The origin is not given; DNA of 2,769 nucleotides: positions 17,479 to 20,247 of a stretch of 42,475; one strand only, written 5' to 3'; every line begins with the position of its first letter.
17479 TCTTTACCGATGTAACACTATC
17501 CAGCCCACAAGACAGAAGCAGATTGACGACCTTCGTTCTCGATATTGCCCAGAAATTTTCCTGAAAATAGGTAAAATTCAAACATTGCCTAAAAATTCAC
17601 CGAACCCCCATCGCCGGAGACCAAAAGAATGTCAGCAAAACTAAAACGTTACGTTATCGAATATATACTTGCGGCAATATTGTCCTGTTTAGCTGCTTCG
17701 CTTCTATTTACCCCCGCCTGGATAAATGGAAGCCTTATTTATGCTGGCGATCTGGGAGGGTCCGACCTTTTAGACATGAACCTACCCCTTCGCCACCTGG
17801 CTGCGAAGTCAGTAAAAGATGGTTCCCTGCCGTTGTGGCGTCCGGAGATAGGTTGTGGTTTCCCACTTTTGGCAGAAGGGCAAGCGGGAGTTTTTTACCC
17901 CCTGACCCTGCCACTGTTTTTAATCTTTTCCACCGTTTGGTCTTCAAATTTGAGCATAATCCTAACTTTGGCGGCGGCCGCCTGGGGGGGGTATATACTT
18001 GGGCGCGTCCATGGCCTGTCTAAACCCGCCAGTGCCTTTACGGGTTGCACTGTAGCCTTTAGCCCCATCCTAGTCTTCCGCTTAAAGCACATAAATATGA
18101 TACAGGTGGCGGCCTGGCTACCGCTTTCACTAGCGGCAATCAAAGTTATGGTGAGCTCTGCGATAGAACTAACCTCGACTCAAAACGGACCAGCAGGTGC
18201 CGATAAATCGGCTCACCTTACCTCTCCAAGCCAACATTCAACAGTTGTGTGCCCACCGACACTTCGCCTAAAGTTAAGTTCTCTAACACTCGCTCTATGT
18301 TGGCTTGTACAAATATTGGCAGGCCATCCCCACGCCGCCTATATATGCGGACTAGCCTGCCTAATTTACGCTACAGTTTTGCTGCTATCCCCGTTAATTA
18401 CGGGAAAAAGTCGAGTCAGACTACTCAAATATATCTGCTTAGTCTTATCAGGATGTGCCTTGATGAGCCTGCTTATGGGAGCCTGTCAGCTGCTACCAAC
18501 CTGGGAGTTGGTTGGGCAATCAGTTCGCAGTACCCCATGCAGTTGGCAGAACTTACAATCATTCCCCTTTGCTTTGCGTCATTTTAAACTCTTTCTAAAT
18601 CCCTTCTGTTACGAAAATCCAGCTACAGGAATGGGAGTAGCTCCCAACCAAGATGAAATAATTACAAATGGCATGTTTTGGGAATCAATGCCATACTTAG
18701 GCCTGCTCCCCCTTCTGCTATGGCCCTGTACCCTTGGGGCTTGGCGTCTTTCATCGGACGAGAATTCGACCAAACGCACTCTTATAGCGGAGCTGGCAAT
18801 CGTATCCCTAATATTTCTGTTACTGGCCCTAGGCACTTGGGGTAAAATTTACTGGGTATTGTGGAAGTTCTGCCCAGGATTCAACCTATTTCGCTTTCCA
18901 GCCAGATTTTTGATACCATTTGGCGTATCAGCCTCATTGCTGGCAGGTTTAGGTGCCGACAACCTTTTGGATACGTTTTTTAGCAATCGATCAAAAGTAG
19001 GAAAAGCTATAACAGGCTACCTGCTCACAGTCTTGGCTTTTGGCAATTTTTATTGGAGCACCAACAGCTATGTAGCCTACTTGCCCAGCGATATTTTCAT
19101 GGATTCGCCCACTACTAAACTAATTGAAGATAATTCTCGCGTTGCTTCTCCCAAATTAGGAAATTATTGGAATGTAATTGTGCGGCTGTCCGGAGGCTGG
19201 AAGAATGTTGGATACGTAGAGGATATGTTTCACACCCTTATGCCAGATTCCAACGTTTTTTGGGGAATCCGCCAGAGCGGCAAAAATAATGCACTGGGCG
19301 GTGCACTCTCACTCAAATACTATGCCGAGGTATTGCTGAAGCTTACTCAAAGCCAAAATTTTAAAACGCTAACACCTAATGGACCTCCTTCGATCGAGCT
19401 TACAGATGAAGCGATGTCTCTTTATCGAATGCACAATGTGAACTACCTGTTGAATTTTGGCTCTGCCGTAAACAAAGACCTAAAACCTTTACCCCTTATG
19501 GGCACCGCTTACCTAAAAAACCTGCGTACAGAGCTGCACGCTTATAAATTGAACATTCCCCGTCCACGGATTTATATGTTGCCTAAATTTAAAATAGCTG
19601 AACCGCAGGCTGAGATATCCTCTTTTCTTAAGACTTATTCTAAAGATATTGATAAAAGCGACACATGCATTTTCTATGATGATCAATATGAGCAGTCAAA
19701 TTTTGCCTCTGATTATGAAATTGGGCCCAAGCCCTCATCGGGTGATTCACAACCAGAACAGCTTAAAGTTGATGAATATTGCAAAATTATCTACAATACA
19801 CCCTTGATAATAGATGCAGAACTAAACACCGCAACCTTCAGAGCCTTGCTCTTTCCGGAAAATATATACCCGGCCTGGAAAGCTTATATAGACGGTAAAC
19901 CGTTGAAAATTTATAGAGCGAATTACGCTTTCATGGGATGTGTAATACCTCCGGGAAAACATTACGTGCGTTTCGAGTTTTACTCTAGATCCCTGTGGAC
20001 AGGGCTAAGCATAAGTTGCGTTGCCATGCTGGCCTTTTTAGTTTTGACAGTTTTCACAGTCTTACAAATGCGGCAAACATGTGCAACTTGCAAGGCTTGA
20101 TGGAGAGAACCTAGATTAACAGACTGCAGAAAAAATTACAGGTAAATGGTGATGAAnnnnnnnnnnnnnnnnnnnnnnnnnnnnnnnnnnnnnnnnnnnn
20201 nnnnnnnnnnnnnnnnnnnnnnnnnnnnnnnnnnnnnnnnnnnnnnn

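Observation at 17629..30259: Tandem array of four diverged, fully motif-intact YfhO-like membrane protein paralogues plus a translationally coupled TPR protein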

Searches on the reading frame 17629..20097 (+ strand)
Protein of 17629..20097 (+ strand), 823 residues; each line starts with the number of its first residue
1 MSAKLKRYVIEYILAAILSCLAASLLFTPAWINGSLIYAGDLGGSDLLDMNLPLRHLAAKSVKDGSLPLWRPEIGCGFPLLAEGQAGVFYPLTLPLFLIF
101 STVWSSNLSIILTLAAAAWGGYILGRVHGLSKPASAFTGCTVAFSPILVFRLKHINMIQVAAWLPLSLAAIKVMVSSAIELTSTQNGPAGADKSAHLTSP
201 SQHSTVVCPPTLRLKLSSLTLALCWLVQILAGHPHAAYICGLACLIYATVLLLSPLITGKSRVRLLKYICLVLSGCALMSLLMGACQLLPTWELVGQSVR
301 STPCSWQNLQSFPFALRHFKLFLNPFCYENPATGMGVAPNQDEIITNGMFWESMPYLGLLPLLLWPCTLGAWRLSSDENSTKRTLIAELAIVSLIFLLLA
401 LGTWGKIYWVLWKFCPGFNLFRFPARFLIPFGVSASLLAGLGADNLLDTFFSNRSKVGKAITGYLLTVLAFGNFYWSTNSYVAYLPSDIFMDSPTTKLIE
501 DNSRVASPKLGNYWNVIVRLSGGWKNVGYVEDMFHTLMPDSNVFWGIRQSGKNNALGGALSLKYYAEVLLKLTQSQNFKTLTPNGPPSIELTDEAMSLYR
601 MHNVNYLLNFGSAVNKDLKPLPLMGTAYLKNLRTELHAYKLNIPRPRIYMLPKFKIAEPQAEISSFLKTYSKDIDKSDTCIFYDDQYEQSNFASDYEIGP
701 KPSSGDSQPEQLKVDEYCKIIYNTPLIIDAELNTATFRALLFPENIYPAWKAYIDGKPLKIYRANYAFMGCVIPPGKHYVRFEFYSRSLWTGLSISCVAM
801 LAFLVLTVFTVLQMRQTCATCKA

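Call 4: search_protein_families(library=pfam, proteins=[window:17629-20097:+], max_evalue=1)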
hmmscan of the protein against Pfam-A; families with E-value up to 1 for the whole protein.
window:17629-20097:+ (823 aa): 4 families
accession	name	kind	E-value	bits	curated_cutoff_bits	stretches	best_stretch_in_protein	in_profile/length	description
PF09586.16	YfhO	-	4.8e-08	32.3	28.5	1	749-796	788-835/835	Bacterial membrane protein YfhO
PF17870.6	Insulin_TMD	-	0.078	13.5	33.4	0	385-413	13-41/47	Insulin receptor trans-membrane segment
PF06422.18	PDR_CDR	-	0.12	12.7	20.5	1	776-814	31-71/92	CDR ABC transporter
PF16475.10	DUF5052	-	0.3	11.1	29.4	1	743-768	168-193/199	Domain of unknown function (DUF5052)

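Call 5: search_protein_families(library=ncbifam, proteins=[window:17629-20097:+], max_evalue=1)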
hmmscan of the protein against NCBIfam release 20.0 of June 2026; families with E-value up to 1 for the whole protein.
window:17629-20097:+ (823 aa): 2 families
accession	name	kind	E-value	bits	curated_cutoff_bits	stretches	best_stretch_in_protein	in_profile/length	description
NF047589.1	GlcsyltransPgfM1Strep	equivalog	0.00017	19.8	1400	1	748-806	892-950/955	glycosyltransferase PgfM1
NF047590.1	GlcsyltransPgfM2Strep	equivalog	0.0093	14.2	1500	1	748-807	818-877/884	glycosyltransferase PgfM2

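Call 10: search_solved_structures(query=A1, max_evalue=10, show_alignments=2)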
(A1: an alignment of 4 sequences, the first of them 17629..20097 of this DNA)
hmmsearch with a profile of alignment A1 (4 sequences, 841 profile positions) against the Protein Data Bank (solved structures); distinct sequences matched with E-value up to 10: 0.

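Call 14: find_related_loci(query=A1, collection=genome_contigs, flank=10000)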
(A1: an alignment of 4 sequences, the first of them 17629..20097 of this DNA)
Query A1 (823 aa) in genome_contigs; peptide patterns used: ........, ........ (x = any residue, [..] = any of these).
246 stretches matched a pattern; 39 encode a relative of the query (tblastn E <= 1e-3); 39 distinct loci.
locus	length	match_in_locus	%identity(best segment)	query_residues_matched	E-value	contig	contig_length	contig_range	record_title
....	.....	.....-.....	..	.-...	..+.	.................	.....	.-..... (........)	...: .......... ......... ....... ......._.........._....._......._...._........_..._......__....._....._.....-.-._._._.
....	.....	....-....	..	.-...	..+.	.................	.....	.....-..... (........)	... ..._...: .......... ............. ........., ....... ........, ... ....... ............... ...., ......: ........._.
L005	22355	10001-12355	45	1-810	0e+0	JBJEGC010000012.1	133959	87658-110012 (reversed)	MAG: Candidatus Bruticola sp. isolate PUUB49_bin.005 NODE_27_length_133959_cov_12.186141, whole genome shotgun sequence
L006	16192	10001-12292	45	1-792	0e+0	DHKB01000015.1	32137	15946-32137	MAG TPA_asm: bacterium UBP9_UBA4705 isolate UBA4705 UBA4705_contig_5002, whole genome shotgun sequence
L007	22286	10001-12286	46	1-789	0e+0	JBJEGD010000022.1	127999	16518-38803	MAG: Candidatus Bruticola sp. isolate LOHA09_bin.039 NODE_37_length_127999_cov_9.788400, whole genome shotgun sequence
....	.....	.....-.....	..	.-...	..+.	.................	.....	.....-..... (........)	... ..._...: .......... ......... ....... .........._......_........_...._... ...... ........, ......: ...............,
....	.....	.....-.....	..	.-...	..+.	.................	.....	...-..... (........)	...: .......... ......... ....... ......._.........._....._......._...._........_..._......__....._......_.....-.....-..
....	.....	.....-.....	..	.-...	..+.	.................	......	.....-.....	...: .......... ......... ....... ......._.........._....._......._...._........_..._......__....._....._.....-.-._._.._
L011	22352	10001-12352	40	1-816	4e-174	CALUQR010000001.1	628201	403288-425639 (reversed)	MAG: Candidatus Eremiobacteraeota bacterium isolate BRZ_DV__bin14 genome assembly, contig: BRZ_DV_NODE_4_length_628201_c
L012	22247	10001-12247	39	11-809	1e-145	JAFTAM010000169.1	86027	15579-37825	Bacterium isolate RGIG3641 Goat_Rumen.Co__c2439406, whole genome shotgun sequence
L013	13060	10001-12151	32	5-789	4e-102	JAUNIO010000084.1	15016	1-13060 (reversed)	MAG: bacterium isolate S28M_St_metabat_78 NODE_2938_length_15016_cov_25.165096, whole genome shotgun sequence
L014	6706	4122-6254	33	24-806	5e-101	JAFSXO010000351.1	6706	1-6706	Bacterium isolate RGIG3565 Goat_Rumen.Co__c2724993, whole genome shotgun sequence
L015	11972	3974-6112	34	24-823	1e-94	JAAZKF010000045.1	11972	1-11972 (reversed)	MAG: Burkholderiales bacterium isolate AS22ysBPME_216 18053_AS22, whole genome shotgun sequence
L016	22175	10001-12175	29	23-811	2e-81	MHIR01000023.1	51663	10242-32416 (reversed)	MAG: Candidatus Buchananbacteria bacterium RIFCSPLOWO2_02_FULL_46_11b rifcsplowo2_02_scaffold_2050, whole genome shotgun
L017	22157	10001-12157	28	17-792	2e-72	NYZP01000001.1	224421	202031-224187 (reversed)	MAG: Parcubacteria group bacterium isolate ARS52 39386, whole genome shotgun sequence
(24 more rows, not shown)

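Call 25: search_protein_families(library=pfam, proteins=[L005:12455-13102:+, L005:15780-17216:+, L005:17452-18816:+, L005:18848-19876:+, L005:20071-20736:+, L005:2975-4114:-, L005:13382-15142:+, L005:8959-10008:+], max_evalue=0.01)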
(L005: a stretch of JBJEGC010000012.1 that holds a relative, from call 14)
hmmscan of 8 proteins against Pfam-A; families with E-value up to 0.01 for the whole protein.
L005:12455-13102:+ (216 aa): 0 families

L005:15780-17216:+ (479 aa): 1 family
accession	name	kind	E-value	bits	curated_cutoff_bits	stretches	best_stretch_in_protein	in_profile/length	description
PF07833.16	Cu_amine_oxidN1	-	4.5e-33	113.9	24.2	1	34-150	2-106/108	Copper amine oxidase N-terminal domain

L005:17452-18816:+ (455 aa): 9 families
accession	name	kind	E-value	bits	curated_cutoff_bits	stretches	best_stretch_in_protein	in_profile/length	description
PF00132.30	Hexapep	-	3.5e-27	93.4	27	4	402-434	2-34/36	Bacterial transferase hexapeptide (six repeats)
PF12804.13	NTP_transf_3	-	5.2e-21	75.9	27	1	11-141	1-125/160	MobA-like NTP transferase domain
PF01128.25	IspD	-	2.4e-13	50.8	27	1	9-134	1-124/221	2-C-methyl-D-erythritol 4-phosphate cytidylyltransferase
PF25084.1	LbH_EIF2B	-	6.6e-13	49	54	1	266-356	14-104/105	EIF2B subunit epsilon LbH domain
PF00483.29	NTP_transferase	-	9.1e-13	48.8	21.2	1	11-199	2-195/245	Nucleotidyl transferase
PF14602.12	Hexapep_2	-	5.4e-10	39.3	27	1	402-434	2-32/34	Hexapeptide repeat of succinyl-transferase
PF02348.25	CTP_transf_3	-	4.5e-07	30.3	22.6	1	13-133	4-120/217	Cytidylyltransferase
PF25087.1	GMPPB_C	-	0.00046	20.3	39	0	288-382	7-97/110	GMPPB C-terminal domain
PF24894.1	Hexapep_GlmU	-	0.0044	17.5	23.3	0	303-375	13-84/104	GlmU-like, C-terminal hexapeptide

L005:18848-19876:+ (343 aa): 4 families
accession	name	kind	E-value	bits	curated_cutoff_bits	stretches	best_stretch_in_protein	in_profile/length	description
PF13793.12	Pribosyltran_N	-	3.4e-51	172.5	25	1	33-149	1-117/117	N-terminal domain of ribose phosphate pyrophosphokinase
PF14572.12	Pribosyl_synth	-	3.4e-27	96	27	1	234-342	75-183/184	Phosphoribosyl synthetase-associated domain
PF00156.33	Pribosyltran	-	9.1e-19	67.8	26.3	1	183-279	22-124/158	Phosphoribosyl transferase domain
PF14681.12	UPRTase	-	4e-05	23.6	27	1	238-289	116-167/206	Uracil phosphoribosyltransferase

L005:20071-20736:+ (222 aa): 2 families
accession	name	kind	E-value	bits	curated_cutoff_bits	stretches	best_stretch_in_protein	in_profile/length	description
PF14693.11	Ribosomal_TL5_C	-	4.6e-28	97.8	27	1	117-200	1-84/84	Ribosomal protein TL5, C-terminal domain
PF01386.24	Ribosomal_L25p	-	1e-21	77.6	23.6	1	19-109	1-82/82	Ribosomal L25p family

L005:2975-4114:- (379 aa): 3 families
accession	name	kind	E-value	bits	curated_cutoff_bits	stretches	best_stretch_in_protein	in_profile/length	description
PF00005.33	ABC_tran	-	2.3e-26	93.5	25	1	24-166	2-136/137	ABC transporter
PF13304.12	AAA_21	-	1.8e-11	45.1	27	1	118-198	216-301/304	AAA domain, putative AbiEii toxin, Type IV TA system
PF13175.12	AAA_15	-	0.0099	16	32.1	0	151-195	323-369/374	AAA ATPase domain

L005:13382-15142:+ (587 aa): 4 families
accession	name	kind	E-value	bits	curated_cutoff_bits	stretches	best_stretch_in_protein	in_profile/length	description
PF13428.12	TPR_14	-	4.7e-07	30.3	23.5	0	345-372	6-34/44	Tetratricopeptide repeat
PF07719.23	TPR_2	-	6.4e-07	29.5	27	0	507-538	2-33/34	Tetratricopeptide repeat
PF13174.12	TPR_6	-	0.00045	21.1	26.3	0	510-538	4-32/33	Tetratricopeptide repeat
PF13181.12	TPR_8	-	0.0065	17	25.7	0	39-61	11-33/34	Tetratricopeptide repeat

L005:8959-10008:+ (350 aa): 1 family
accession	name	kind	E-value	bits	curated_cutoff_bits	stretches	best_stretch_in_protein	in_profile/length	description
PF01933.23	CofD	-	3.5e-33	115.5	30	1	22-327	3-273/290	2-phospho-L-lactate transferase CofD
